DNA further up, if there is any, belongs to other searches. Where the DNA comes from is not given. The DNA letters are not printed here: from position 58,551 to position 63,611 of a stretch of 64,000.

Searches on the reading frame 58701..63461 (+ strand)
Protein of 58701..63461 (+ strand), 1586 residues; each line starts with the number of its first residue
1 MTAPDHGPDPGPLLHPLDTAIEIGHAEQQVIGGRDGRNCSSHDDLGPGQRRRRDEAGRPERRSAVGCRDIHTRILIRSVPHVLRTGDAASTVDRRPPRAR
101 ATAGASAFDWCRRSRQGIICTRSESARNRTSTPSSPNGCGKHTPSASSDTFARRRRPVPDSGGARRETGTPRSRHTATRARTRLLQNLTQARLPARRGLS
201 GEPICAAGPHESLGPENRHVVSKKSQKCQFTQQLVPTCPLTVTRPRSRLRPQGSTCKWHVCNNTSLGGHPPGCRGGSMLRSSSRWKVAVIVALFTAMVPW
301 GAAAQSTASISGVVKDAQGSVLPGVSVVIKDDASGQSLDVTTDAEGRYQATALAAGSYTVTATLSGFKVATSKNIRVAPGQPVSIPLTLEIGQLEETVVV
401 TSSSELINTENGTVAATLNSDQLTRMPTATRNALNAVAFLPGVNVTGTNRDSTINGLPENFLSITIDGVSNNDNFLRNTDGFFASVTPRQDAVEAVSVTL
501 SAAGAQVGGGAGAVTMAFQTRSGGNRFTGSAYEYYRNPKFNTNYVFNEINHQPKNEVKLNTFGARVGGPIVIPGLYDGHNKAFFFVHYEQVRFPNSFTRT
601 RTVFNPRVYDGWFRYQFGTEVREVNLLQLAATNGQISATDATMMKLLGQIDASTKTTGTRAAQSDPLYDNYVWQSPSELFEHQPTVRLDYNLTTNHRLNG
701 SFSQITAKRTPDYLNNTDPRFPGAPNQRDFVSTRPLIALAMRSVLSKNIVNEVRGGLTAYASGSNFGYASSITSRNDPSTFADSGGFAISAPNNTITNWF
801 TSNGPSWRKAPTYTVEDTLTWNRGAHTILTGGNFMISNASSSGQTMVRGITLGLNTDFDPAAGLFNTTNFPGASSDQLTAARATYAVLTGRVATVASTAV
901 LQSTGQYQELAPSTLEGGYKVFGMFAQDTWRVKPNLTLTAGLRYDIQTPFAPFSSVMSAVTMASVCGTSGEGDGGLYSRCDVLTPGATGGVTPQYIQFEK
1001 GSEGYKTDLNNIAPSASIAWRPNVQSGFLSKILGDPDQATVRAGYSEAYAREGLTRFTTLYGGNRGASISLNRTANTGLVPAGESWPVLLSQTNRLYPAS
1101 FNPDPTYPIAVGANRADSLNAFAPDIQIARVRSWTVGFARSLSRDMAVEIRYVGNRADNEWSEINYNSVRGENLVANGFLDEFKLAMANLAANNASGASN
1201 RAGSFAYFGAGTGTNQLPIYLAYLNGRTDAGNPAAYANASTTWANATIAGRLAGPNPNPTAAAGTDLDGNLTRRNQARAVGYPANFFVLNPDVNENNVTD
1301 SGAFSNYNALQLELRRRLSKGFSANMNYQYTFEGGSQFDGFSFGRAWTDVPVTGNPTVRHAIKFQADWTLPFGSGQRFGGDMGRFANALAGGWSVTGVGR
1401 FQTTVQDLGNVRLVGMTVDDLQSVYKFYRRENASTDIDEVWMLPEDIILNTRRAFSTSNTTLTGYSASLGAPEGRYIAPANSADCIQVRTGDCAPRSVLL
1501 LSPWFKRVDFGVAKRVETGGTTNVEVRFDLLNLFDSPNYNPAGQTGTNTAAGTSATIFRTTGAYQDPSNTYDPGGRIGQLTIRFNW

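Call 86: search_protein_families(library=pfam, proteins=[window:58701-63461:+], max_evalue=0.001)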
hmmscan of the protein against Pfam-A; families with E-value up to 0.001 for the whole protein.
window:58701-63461:+ (1586 aa): 6 families
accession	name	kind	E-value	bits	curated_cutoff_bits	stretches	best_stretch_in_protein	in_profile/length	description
PF25183.1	OMP_b-brl_4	-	4.5e-94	316.9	30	1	520-1554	2-827/838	Outer membrane beta barrel domain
PF13620.12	CarboxypepD_reg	-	6.7e-21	74.9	32.3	1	309-389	1-81/82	Carboxypeptidase regulatory-like domain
PF13715.12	CarbopepD_reg_2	-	3.2e-09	37.1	32.2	1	310-399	1-88/88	CarboxypepD_reg-like domain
PF07715.20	Plug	-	6.3e-06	27.1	23.9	1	417-512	11-104/107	TonB-dependent Receptor Plug Domain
PF17210.9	SdrD_B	-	7.9e-06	26.5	29.7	1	315-370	17-73/112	SdrD B-like domain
PF02369.22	Big_1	-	7.9e-06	26.3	34.9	1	304-373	15-88/93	Bacterial Ig-like domain (group 1)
